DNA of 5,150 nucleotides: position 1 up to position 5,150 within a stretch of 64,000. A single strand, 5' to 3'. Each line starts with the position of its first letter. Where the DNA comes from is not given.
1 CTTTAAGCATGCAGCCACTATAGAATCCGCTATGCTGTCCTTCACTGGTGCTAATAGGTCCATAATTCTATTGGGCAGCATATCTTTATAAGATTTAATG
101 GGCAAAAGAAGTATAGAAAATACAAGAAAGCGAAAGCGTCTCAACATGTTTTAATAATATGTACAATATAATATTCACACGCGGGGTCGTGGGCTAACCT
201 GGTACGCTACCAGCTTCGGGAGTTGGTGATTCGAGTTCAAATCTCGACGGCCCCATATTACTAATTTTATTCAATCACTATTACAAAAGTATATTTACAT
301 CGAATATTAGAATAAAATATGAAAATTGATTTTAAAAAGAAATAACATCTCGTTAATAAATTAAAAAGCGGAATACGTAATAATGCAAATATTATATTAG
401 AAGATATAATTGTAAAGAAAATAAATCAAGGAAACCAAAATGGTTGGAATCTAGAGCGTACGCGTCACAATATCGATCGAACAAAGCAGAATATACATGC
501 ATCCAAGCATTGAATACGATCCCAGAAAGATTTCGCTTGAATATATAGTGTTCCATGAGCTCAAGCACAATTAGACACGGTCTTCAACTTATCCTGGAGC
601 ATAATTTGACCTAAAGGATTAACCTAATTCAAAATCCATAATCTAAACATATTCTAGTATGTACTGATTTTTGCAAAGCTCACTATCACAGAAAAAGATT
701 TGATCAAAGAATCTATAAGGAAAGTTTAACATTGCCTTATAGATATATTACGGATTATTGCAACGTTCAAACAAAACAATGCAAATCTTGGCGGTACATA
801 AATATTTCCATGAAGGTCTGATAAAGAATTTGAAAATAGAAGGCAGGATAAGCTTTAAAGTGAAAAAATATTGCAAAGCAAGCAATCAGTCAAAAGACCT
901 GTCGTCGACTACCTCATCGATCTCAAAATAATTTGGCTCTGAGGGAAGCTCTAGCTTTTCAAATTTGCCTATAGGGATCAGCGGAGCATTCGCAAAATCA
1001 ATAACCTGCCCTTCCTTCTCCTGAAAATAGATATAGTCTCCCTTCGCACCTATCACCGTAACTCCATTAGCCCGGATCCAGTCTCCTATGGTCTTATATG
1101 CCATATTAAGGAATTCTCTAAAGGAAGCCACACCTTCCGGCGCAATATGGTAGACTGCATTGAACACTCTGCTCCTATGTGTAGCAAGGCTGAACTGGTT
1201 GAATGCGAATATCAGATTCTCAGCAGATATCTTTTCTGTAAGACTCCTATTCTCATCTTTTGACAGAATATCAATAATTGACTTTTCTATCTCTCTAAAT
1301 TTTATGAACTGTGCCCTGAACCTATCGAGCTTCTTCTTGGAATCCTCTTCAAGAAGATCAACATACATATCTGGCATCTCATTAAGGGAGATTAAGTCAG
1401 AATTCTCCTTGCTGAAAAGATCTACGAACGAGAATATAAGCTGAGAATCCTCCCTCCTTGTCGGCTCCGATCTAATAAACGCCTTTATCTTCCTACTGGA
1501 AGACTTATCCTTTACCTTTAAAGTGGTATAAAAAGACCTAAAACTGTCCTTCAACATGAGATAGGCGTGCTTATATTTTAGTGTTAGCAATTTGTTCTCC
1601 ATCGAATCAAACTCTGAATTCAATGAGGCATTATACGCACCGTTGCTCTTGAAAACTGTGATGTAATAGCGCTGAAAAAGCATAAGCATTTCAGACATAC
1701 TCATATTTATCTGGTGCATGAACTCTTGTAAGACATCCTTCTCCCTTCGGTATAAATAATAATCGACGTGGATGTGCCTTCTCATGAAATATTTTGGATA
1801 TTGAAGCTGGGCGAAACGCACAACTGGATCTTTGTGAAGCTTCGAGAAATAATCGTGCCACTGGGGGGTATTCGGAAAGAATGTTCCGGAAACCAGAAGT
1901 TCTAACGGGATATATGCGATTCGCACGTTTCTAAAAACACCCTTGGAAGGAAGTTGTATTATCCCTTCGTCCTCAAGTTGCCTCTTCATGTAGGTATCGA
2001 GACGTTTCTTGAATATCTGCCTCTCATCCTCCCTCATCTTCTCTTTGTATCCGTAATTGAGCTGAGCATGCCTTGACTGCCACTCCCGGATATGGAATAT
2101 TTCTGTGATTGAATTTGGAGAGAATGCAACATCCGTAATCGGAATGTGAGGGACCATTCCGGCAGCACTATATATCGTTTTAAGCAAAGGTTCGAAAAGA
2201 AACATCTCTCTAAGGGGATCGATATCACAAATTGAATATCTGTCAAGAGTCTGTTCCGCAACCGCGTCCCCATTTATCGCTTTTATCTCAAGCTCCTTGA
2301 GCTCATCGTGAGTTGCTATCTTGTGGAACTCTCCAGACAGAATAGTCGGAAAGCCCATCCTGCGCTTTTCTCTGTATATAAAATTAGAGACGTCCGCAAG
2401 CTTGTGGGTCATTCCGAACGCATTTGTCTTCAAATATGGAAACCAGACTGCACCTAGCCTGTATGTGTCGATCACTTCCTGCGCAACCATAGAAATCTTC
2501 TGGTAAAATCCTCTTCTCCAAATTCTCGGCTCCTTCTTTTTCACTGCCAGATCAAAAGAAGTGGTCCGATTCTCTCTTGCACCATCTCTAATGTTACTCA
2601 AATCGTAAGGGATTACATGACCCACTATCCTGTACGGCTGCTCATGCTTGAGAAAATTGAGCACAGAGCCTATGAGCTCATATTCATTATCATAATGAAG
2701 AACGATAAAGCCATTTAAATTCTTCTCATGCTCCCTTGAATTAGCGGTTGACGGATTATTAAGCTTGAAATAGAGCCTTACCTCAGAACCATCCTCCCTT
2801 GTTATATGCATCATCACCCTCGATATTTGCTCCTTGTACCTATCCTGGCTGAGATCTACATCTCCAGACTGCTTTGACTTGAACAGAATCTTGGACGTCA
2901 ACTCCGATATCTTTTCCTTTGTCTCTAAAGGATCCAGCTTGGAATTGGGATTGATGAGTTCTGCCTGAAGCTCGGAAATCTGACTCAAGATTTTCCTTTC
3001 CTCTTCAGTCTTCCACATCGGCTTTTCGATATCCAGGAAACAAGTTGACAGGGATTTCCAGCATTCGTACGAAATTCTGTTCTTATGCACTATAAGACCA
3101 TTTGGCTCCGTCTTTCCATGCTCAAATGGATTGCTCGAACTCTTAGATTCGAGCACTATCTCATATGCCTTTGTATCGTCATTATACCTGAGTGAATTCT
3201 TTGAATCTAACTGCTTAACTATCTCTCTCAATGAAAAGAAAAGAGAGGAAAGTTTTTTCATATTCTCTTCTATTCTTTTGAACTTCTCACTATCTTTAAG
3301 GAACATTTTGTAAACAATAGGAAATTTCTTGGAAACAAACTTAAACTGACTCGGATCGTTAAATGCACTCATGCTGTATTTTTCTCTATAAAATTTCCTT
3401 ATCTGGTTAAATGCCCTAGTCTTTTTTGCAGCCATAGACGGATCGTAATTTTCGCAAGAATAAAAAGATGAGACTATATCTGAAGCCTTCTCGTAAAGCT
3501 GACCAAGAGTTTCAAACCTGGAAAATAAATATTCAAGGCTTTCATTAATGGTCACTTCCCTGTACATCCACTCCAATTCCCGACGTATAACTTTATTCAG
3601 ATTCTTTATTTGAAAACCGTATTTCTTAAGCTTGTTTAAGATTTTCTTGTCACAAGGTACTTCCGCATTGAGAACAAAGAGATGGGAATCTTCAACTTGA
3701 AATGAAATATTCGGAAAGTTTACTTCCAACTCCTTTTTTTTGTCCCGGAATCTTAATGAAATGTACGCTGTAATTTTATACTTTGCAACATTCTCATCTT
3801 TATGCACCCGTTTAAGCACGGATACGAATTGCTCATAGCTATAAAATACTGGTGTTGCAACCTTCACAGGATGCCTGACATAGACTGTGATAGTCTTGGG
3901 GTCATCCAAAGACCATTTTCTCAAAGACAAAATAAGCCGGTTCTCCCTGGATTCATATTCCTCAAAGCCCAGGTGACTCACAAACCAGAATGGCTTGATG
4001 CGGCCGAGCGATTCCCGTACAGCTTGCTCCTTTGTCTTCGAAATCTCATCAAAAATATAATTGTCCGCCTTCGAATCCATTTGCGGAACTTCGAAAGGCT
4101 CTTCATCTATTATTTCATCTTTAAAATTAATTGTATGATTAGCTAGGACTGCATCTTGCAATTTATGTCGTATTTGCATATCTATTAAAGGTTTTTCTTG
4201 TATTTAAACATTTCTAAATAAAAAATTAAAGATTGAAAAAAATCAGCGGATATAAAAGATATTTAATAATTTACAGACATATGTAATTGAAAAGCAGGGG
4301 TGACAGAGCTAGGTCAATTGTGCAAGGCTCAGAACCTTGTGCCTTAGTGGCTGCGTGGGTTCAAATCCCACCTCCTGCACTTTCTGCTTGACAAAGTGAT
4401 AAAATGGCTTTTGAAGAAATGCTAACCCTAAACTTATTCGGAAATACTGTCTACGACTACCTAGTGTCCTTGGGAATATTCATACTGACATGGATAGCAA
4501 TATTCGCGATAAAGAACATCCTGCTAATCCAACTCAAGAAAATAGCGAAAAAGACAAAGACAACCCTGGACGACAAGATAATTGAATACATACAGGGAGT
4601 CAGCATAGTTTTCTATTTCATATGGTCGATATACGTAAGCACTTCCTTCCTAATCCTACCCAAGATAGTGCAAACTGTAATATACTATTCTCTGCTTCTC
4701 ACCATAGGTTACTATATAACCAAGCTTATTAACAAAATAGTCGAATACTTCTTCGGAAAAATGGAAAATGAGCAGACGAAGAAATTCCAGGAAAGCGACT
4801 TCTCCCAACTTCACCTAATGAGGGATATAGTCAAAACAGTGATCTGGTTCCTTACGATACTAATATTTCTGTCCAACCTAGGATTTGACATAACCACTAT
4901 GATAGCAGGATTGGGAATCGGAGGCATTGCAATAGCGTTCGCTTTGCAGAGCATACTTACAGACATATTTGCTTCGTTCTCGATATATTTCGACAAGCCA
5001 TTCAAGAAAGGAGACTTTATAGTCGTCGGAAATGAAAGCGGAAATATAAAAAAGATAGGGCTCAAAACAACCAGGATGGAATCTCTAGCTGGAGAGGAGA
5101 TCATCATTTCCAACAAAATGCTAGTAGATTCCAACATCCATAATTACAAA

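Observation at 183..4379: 1097-aa orphan protein precisely bracketed by tRNA-Pro(CGG) and tRNA-Leu(CAG), with a 630-bp gene-free spacer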

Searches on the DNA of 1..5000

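Call 20: search_rna_families(source=window, start=1, end=5000, threshold=evalue, max_evalue=1)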
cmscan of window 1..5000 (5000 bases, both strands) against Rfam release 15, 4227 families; matches with E-value up to 1: 2.
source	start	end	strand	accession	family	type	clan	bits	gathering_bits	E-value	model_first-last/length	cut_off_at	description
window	4294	4379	+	RF00005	tRNA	Gene; tRNA;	CL00001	52.1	29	2e-09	1-71/71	no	tRNA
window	183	255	+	RF00005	tRNA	Gene; tRNA;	CL00001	51.4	29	3.3e-09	1-71/71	no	tRNA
